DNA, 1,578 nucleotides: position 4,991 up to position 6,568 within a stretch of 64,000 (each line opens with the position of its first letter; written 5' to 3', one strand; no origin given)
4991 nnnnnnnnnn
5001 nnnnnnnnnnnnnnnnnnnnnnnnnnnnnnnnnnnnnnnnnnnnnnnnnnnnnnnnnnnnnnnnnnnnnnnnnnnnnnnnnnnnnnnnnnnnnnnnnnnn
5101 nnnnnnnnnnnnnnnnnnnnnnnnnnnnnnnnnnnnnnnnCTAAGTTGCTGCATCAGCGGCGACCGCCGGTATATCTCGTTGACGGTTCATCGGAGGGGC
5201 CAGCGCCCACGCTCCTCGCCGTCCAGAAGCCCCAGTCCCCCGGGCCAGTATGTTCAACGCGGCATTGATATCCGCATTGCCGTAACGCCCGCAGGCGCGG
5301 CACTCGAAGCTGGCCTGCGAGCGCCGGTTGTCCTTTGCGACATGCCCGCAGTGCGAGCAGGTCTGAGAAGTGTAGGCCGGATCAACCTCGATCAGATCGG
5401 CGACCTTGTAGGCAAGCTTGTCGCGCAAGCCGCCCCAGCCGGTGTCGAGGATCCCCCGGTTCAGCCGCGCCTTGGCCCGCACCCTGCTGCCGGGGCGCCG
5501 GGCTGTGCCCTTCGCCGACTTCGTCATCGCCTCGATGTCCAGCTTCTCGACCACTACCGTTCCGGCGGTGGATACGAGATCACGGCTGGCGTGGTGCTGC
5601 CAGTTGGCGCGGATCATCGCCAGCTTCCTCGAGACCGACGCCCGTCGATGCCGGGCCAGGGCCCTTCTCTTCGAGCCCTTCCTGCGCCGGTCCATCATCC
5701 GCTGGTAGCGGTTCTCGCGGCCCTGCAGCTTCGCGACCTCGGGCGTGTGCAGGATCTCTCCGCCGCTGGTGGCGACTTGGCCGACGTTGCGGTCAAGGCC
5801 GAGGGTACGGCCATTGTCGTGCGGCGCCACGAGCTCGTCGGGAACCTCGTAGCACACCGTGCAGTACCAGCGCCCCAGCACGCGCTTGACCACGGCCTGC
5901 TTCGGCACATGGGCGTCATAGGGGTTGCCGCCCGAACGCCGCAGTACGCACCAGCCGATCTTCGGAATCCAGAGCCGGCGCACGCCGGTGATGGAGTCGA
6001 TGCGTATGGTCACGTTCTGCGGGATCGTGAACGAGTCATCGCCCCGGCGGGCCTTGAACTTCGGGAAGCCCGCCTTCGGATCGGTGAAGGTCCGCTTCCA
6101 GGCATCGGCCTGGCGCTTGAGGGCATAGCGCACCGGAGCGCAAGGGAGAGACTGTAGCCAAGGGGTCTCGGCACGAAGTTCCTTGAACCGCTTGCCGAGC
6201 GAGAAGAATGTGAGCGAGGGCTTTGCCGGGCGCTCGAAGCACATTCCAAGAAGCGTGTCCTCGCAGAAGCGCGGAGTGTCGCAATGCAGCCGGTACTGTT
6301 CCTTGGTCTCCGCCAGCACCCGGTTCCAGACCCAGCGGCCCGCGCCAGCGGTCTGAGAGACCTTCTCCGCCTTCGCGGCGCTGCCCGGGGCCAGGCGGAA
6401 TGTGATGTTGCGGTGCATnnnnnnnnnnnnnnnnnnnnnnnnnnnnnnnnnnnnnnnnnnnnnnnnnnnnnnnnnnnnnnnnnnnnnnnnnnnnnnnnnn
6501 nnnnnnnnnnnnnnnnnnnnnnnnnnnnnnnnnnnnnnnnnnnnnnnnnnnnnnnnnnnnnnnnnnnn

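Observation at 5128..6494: A tnpB-only element is bounded by inverted repeats of the same family as the IS1595-type transposon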

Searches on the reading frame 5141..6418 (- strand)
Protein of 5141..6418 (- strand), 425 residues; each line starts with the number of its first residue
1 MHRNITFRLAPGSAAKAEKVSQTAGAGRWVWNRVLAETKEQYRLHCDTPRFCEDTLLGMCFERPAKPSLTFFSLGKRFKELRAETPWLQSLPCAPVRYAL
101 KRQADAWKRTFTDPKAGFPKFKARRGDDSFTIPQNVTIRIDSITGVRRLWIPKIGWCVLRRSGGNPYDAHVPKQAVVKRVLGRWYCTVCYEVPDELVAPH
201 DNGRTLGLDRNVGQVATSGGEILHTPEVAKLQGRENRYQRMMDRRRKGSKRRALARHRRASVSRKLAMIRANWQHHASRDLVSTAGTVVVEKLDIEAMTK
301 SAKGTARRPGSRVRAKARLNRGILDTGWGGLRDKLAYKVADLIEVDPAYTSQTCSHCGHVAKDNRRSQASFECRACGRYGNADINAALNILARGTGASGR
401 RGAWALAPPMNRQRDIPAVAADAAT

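Call 9: search_protein_families(library=pfam, proteins=[window:5141-6418:-])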
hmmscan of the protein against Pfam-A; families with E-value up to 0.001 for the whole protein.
window:5141-6418:- (425 aa): 3 families
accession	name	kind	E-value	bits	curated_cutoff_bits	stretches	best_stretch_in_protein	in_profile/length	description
PF07282.18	Cas12f1-like_TNB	-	2e-18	66.7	26.3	1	328-390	1-60/60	Cas12f1-like, TNB domain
PF01385.25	OrfB_IS605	-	3.2e-10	40.7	30.5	1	188-301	2-119/120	Probable transposase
PF12323.14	HTH_OrfB_IS605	-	4.4e-07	29.7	21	1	1-43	1-43/47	Helix-turn-helix domain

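Call 12: find_homologous_proteins(query=window:5141-6418:-, max_evalue=1e-10)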
Query window:5141-6418:- (425 aa): 1187 proteins with E <= 1e-10 among 8000 candidates; the best 120 are listed.
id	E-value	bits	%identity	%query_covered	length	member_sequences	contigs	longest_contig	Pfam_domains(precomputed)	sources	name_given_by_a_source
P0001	2.0e-290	980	100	100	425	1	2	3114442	PF12323.15,PF01385.26,PF07282.19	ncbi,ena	-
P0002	9.4e-258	873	89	100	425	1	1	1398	PF12323.15,PF01385.26,PF07282.19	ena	-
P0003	7.0e-248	840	86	99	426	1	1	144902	PF12323.15,PF01385.26,PF07282.19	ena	-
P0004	2.7e-222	756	79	98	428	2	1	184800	PF12323.15,PF01385.26,PF07282.19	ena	-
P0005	6.3e-203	692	70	100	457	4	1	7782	PF12323.15,PF01385.26,PF07282.19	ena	-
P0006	4.0e-201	686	70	99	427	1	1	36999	PF12323.15,PF01385.26,PF07282.19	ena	-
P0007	2.4e-197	674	70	100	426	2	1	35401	PF12323.15,PF01385.26,PF07282.19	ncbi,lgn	-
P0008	4.8e-195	666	68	99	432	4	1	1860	PF12323.15,PF01385.26,PF07282.19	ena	-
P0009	5.7e-195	666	69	100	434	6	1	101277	PF12323.15,PF01385.26,PF07282.19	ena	-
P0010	1.1e-193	662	70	99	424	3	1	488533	PF12323.15,PF01385.26,PF07282.19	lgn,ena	-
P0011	3.5e-193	660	70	99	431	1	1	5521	PF12323.15,PF01385.26,PF07282.19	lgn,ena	-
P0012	4.9e-193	660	69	99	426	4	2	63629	PF12323.15,PF01385.26,PF07282.19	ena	-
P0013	6.6e-193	659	68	99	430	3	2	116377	PF12323.15,PF01385.26,PF07282.19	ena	-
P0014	9.5e-193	659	69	98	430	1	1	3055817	PF12323.15,PF01385.26,PF07282.19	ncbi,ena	-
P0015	1.0e-192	659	69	99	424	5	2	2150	PF12323.15,PF01385.26,PF07282.19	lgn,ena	-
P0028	2.2e-162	559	62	98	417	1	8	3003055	PF12323.15,PF01385.26,PF07282.19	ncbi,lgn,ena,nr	ncbi:MAG: transposase [Gammaproteobacteria bacterium]|nr:transposase [Gammaproteobacteria bacterium]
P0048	4.8e-131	455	56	97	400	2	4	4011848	PF12323.15,PF01385.26,PF07282.19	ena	-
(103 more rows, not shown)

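Call 13: find_encoding_contigs(protein=P0001, flank=3000, max_places=4)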
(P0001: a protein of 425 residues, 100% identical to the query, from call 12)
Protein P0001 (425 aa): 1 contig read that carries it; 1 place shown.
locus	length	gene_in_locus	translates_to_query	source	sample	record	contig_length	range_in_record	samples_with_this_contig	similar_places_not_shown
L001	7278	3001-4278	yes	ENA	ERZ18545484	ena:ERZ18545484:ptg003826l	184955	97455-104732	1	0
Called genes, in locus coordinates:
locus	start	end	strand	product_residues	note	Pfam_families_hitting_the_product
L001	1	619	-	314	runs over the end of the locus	PF01522:Polysacc_deac_1 (weak)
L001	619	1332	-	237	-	PF00857:Isochorismatase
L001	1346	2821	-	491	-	PF01979:Amidohydro_1, PF07969:Amidohydro_3 (weak)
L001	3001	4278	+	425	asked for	PF12323:HTH_OrfB_IS605 (weak), PF01385:OrfB_IS605, PF07282:Cas12f1-like_TNB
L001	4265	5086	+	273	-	PF06342:DUF1057 (weak), PF00561:Abhydrolase_1, PF12146:Hydrolase_4, PF12697:Abhydrolase_6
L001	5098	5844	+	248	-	PF17645:Amdase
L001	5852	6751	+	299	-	-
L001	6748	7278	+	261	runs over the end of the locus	PF23441:SDR, PF00106:adh_short, PF08659:KR, PF13561:adh_short_C2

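Call 14: find_encoding_contigs(protein=P0003, flank=3000, max_places=4)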
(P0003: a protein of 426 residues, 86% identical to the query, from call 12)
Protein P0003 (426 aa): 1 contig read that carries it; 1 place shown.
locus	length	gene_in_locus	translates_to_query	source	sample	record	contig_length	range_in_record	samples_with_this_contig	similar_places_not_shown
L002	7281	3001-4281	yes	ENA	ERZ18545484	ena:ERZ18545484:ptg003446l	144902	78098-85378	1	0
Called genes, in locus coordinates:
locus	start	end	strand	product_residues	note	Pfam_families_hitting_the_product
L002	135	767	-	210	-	-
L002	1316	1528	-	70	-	-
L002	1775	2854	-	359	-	PF12281:NTP_transf_8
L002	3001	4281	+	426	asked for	PF12323:HTH_OrfB_IS605 (weak), PF01385:OrfB_IS605, PF07282:Cas12f1-like_TNB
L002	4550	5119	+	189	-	PF01844:HNH, PF13395:HNH_4 (weak), PF14279:HNH_5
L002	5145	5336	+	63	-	-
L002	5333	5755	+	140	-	-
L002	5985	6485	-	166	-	PF00472:RF-1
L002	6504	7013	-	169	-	PF03462:PCRF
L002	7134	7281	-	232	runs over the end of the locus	PF06414:Zeta_toxin, PF13671:AAA_33 (weak)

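Call 19: find_related_loci(query=A1, collection=genome_contigs, flank=4000)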
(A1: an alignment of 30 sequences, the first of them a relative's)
Query A1 (425 aa) in genome_contigs; peptide patterns used: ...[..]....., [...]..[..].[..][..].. (x = any residue, [..] = any of these).
599 stretches matched a pattern (row limit reached: there are more); 526 encode a relative of the query (tblastn E <= 1e-3); the best 80 are kept; 80 distinct loci.
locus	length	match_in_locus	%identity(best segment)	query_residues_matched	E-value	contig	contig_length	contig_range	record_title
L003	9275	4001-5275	70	2-423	0e+0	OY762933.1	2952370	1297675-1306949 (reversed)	MAG: Gammaproteobacteria bacterium isolate 8747c98c-8292-48b6-a6db-266d0caa829b genome assembly, chromosome: 1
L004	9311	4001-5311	58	1-421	1e-152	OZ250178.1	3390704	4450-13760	MAG: Candidatus Foliamicus sp. isolate ac1afad2-df65-4484-8806-aab42824610e genome assembly, chromosome: 1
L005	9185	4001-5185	56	2-421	5e-140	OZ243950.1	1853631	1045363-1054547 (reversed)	MAG: uncultured candidatus Porisulfidus sp. isolate cf025a5e-a0dc-40a1-8d33-8cb912d294f5 genome assembly, chromosome: 1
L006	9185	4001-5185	57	2-421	5e-140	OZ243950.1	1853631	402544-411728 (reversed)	MAG: uncultured candidatus Porisulfidus sp. isolate cf025a5e-a0dc-40a1-8d33-8cb912d294f5 genome assembly, chromosome: 1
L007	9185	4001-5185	57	2-421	9e-140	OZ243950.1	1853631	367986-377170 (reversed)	MAG: uncultured candidatus Porisulfidus sp. isolate cf025a5e-a0dc-40a1-8d33-8cb912d294f5 genome assembly, chromosome: 1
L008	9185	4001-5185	56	2-421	6e-140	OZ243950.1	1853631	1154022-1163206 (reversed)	MAG: uncultured candidatus Porisulfidus sp. isolate cf025a5e-a0dc-40a1-8d33-8cb912d294f5 genome assembly, chromosome: 1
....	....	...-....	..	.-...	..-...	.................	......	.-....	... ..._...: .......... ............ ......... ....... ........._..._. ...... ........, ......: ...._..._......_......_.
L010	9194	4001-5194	54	3-413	2e-132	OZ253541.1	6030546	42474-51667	MAG: Candidatus Rariloculaceae bacterium isolate 9a525eeb-f008-4404-a84b-82d39665a360 genome assembly, chromosome: 1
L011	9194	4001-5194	53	3-413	3e-132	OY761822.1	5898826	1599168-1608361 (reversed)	MAG: Gammaproteobacteria bacterium isolate 26270776-605d-492c-ad89-c005c466fdfd genome assembly, chromosome: 1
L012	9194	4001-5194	53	3-413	6e-132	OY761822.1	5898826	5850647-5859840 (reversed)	MAG: Gammaproteobacteria bacterium isolate 26270776-605d-492c-ad89-c005c466fdfd genome assembly, chromosome: 1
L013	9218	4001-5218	53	3-421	3e-131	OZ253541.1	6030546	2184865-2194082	MAG: Candidatus Rariloculaceae bacterium isolate 9a525eeb-f008-4404-a84b-82d39665a360 genome assembly, chromosome: 1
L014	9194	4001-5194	53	3-413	2e-131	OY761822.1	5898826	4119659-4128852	MAG: Gammaproteobacteria bacterium isolate 26270776-605d-492c-ad89-c005c466fdfd genome assembly, chromosome: 1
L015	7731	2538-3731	53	3-413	1e-130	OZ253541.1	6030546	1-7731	MAG: Candidatus Rariloculaceae bacterium isolate 9a525eeb-f008-4404-a84b-82d39665a360 genome assembly, chromosome: 1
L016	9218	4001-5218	54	2-413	4e-129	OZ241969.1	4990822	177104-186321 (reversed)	MAG: Candidatus Poriferihabitaceae bacterium isolate d30718d0-db98-4e6b-9c52-98a42f8724a6 genome assembly, chromosome: 1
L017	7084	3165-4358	55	3-413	1e-127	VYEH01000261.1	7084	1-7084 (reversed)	MAG: Proteobacteria bacterium isolate SB0676_bin_28 NODE_4370_length_7084_cov_4.343434, whole genome shotgun sequence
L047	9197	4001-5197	45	2-418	1e-108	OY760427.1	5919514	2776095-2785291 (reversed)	MAG: Rhodothermales bacterium isolate 1504ddc0-b432-43e2-af37-a45191a88aeb genome assembly, chromosome: 1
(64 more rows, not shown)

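Call 60: search_solved_structures(query=window:5144-6418:-, max_evalue=0.001)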
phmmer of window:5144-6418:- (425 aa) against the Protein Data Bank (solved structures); distinct sequences matched with E-value up to 0.001: 26.
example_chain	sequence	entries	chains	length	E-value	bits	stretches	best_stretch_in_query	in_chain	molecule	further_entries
9j09_A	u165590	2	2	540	5.5e-24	87.8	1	233-392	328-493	Transposase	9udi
9yyg_A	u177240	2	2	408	3.1e-23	85.3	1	6-399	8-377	AI-designed RNA-guided nuclease | AI-generated RNA-guided nuclease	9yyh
8bf8_A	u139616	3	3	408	1.4e-18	70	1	6-399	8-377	RNA-guided DNA endonuclease TnpB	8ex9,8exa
8h1j_A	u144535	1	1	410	1.4e-18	70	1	6-399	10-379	RNA-guided DNA endonuclease TnpB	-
8j1j_A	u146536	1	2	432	2.7e-17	65.7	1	157-391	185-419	Transposase IS605 OrfB C-terminal domain-containing protein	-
8j3r_A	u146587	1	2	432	7.6e-17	64.3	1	173-391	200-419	Transposase IS605 OrfB C-terminal domain-containing protein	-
8j12_A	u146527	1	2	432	2.4e-16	62.7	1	181-391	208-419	Transposase IS605 OrfB C-terminal domain-containing protein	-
7wju_A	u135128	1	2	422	2.6e-15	59.2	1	181-391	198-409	OrfB_Zn_ribbon domain-containing protein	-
8dzj_A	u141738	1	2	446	3e-15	59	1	181-391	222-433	OrfB_Zn_ribbon domain-containing protein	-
8iaz_A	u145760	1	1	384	6.4e-14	54.6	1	75-390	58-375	Transposase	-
9nzq_A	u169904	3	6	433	3.2e-13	52.4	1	182-394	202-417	Cas12f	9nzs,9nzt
9i8y_A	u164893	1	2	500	3.5e-12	48.9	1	177-383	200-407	CRISPR-associated endodeoxyribonuclease Cas12f1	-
8hr5_A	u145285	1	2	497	3.2e-10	42.5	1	271-391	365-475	Transposase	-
9b0l_P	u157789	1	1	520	2e-08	36.5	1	243-394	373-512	TnpB-like protein L79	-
9nzp_A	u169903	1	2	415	5.3e-08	35.2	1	344-395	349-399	IS200/IS605 family element transposase accessory protein TnpB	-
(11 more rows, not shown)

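Call 61: search_protein_families(library=ncbifam, proteins=[window:5144-6418:-, L047:1660-2613:+, L047:3980-5227:+])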
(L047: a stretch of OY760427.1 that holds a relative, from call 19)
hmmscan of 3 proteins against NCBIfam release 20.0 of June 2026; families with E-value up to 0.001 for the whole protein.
window:5144-6418:- (425 aa): 7 families
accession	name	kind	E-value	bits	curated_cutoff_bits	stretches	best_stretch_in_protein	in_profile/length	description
NF040570.1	guided_TnpB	subfamily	2.2e-64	218.1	100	1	16-393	11-389/389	RNA-guided endonuclease TnpB family protein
NF038281.1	IS200_TnpB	exception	3.7e-42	144.7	425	1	3-394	2-359/360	IS200/IS605 family element RNA-guided endonuclease TnpB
NF038280.1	IS607_TnpB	exception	3.5e-25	88.8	350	1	104-407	99-405/431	IS607 family element RNA-guided endonuclease TnpB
NF038192.1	V_cas_c2c8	exception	1.6e-20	73.7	350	1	102-363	161-456/457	type V CRISPR-associated protein C2c8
NF049972.1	CRISPR_Cas12f2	exception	2.7e-20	72.6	450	1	190-393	313-518/524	type V CRISPR-associated effector Cas12f2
NF045604.1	cas_Cas12e_CasX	equivalog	1.6e-07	30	200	1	365-390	856-881/886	type V CRISPR RNA-guided endonuclease Cas12e/CasX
TIGR01766.2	TIGR01766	domain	0.00014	22.3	32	1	275-351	10-82/82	IS200/IS605 family accessory protein TnpB-related protein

L047:1660-2613:+ (318 aa): 1 family
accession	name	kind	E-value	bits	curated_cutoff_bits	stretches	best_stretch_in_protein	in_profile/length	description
NF033547.1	transpos_IS1595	equivalog_domain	2.2e-54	184.6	75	1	94-291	5-215/215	IS1595 family transposase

L047:3980-5227:+ (416 aa): 8 families
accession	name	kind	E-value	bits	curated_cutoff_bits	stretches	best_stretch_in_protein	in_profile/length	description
NF040570.1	guided_TnpB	subfamily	4.8e-73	246.7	100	1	22-380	11-388/389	RNA-guided endonuclease TnpB family protein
NF038281.1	IS200_TnpB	exception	3.7e-55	187.5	425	1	11-382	4-359/360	IS200/IS605 family element RNA-guided endonuclease TnpB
NF038192.1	V_cas_c2c8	exception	1.9e-28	99.8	350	1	92-351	159-456/457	type V CRISPR-associated protein C2c8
NF038280.1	IS607_TnpB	exception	1.9e-27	96.3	350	1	18-406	12-416/431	IS607 family element RNA-guided endonuclease TnpB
NF049972.1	CRISPR_Cas12f2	exception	6.5e-24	84.6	450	1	167-379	306-516/524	type V CRISPR-associated effector Cas12f2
NF045604.1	cas_Cas12e_CasX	equivalog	8.2e-11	40.9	200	2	351-378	854-881/886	type V CRISPR RNA-guided endonuclease Cas12e/CasX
TIGR01766.2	TIGR01766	domain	1.1e-05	25.8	32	1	252-339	3-82/82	IS200/IS605 family accessory protein TnpB-related protein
NF033950.0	Cas12c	equivalog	0.00099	16.8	250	1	350-378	1205-1235/1246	type V CRISPR-associated protein Cas12c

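Call 65: search_dna_similar(query=window:5144-6418:-, collection=plasmids, mode=protein, max_rows=15, max_evalue=1e-30)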
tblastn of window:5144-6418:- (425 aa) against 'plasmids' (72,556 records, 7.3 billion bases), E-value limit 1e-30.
Records with a match: 1715; places in all: 2194; records where one place covers at least 80% of the query: 963.
Best place of each record, by identity: <60% 1715.
By first word of the organism name: Klebsiella 1070; Escherichia 295; Salmonella 194; Shigella 14; Pseudomonas 12; Xylella 12; Providencia 11; Aeromonas 8; Raoultella 7; Enterobacter 7; and 45 more.
By predicted mobility (MOB-suite, as given by PLSDB): conjugative 1320; non-mobilizable 308; mobilizable 87.
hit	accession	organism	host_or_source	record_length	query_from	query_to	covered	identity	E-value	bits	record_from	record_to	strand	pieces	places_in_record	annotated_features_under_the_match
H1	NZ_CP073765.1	Methylovirgula sp. HY1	soil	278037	3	377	88%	36.4%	3e-48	184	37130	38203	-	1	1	RNA-guided endonuclease TnpB family protein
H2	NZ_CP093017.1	Pseudomonas aeruginosa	River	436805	7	376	87%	35.8%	2e-42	167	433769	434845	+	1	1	RNA-guided endonuclease TnpB family protein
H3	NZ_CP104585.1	Pseudomonas aeruginosa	Homo sapiens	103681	7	376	87%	35.5%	6e-42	165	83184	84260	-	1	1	transposase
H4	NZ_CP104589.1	Pseudomonas aeruginosa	Homo sapiens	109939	7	376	87%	35.5%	6e-42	165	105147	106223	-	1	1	transposase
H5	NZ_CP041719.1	Acidiphilium multivorum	Cell culture,activated sludge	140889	14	377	86%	35.3%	5e-46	177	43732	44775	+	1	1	transposase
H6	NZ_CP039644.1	Azospirillum sp. TSA2s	Soil,rice paddy soil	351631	3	377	88%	33.9%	8e-40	159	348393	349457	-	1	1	RNA-guided endonuclease TnpB family protein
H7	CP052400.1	Klebsiella pneumoniae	Homo sapiens,blood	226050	1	377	89%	33.4%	5e-37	150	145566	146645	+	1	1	tnpB: IS200/IS605 family element transposase accessory protein TnpB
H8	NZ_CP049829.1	Janthinobacterium lividum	single organism,water pond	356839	7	377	87%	33.9%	5e-47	180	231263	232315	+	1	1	RNA-guided endonuclease TnpB family protein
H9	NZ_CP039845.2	Acetobacter pasteurianus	whole organism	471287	1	377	89%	33.3%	6e-42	165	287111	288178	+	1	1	RNA-guided endonuclease TnpB family protein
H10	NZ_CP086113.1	Skermanella rosea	single cell,hydrocarbon-contaminated ...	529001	7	379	88%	33.6%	7e-40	159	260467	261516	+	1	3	transposase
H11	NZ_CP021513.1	Acetobacter pasteurianus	cell culture,food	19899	7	377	87%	33.8%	2e-43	169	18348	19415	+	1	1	RNA-guided endonuclease TnpB family protein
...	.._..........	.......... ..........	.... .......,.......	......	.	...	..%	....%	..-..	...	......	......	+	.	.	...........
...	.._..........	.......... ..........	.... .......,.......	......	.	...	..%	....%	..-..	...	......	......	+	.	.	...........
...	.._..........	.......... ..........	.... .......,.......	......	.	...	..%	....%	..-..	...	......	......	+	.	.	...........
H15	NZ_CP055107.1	Klebsiella pneumoniae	Shek Wu Hui WWTPs_106 WWTPs influent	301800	1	377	89%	32.9%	1e-36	149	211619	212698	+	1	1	transposase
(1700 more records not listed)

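Call 66: get_annotated_region(hit=H1, flank=2500)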
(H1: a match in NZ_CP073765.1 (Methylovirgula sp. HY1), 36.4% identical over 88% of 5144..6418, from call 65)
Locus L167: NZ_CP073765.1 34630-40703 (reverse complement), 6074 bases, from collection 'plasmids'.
description: Methylovirgula sp. HY1 plasmid pHY1, complete sequence
organism: Methylovirgula sp. HY1 (NCBI taxid 2822761)
taxonomy: Bacteria; Pseudomonadota; Alphaproteobacteria; Hyphomicrobiales; Beijerinckiaceae; Methylovirgula; Methylovirgula sp. HY1
host: -; source: soil; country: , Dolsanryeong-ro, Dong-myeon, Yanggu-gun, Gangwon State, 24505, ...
typing (MOB-suite, as given by PLSDB): non-mobilizable
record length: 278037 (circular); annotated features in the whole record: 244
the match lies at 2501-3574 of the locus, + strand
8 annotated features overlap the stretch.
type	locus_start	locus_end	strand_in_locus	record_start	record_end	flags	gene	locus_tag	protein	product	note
CDS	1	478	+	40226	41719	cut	-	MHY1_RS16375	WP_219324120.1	methyl-accepting chemotaxis protein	GO:0007165 - signal transduction [Evidence IEA]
CDS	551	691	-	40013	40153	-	-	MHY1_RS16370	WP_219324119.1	hypothetical protein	-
CDS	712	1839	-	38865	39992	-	-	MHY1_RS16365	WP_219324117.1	hypothetical protein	-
CDS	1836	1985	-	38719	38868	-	ccoS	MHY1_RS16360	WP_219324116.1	cbb3-type cytochrome oxidase assembly protein CcoS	GO:0008535 - respiratory chain complex IV assembly [Evidence IEA]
CDS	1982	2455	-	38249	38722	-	tnpA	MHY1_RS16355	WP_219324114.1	IS200/IS605 family transposase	-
CDS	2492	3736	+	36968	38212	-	-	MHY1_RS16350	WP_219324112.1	RNA-guided endonuclease TnpB family protein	-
CDS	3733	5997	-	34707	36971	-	-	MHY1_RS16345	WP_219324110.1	heavy metal translocating P-type ATPase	-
CDS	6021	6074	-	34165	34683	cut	-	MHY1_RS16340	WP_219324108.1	FixH family protein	-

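Call 67: get_annotated_region(hit=H2, flank=1900)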
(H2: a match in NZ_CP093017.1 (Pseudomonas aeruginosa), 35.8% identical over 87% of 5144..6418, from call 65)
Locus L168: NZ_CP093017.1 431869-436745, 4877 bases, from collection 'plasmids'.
description: Pseudomonas aeruginosa strain H15 plasmid unnamed, complete sequence
organism: Pseudomonas aeruginosa (NCBI taxid 287)
taxonomy: Bacteria; Pseudomonadota; Gammaproteobacteria; Pseudomonadales; Pseudomonadaceae; Pseudomonas; Pseudomonas aeruginosa
host: -; source: River; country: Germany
typing (MOB-suite, as given by PLSDB): non-mobilizable
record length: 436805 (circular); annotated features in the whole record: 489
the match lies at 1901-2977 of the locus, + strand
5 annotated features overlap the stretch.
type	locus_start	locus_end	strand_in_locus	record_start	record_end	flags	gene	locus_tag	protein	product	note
CDS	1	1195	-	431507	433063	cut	-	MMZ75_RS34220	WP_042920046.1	hypothetical protein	-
CDS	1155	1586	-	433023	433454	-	-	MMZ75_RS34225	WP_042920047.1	hypothetical protein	-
CDS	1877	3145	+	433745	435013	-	-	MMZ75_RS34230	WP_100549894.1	RNA-guided endonuclease TnpB family protein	-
CDS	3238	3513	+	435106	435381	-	-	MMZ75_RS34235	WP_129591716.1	hypothetical protein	-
CDS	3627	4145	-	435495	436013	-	-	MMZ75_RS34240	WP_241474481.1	hypothetical protein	-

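Call 68: get_annotated_region(hit=H7, flank=2500)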
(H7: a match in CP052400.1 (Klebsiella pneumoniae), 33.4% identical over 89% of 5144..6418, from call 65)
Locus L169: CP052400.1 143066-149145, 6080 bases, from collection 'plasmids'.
description: Klebsiella pneumoniae strain C17KP0039 plasmid pC17KP0039-1, complete sequence
organism: Klebsiella pneumoniae (NCBI taxid 573)
taxonomy: Bacteria; Pseudomonadota; Gammaproteobacteria; Enterobacterales; Enterobacteriaceae; Klebsiella; Klebsiella pneumoniae
host: -; source: Homo sapiens,blood; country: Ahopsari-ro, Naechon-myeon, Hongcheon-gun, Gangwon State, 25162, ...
typing (MOB-suite, as given by PLSDB): conjugative; replicon IncFIB,IncHI1B; relaxase MOBH; mating-pair formation MPF_F
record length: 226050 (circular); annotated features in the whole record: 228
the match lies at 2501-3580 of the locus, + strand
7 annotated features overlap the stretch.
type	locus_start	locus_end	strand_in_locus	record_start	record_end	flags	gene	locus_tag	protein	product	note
CDS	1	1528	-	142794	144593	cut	-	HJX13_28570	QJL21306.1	ATP-dependent helicase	-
CDS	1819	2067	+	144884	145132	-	-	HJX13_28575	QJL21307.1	type II toxin-antitoxin system Phd/YefM family antitoxin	-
CDS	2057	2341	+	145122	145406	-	-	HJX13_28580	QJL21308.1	type II toxin-antitoxin system RelE/ParE family toxin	-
CDS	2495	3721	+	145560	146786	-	tnpB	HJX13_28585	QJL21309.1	IS200/IS605 family element transposase accessory protein TnpB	-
CDS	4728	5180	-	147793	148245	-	tnpA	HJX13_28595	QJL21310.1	IS200/IS605 family transposase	-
CDS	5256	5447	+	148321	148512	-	-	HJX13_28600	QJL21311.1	hypothetical protein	-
CDS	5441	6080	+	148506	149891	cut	-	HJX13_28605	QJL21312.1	transposase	-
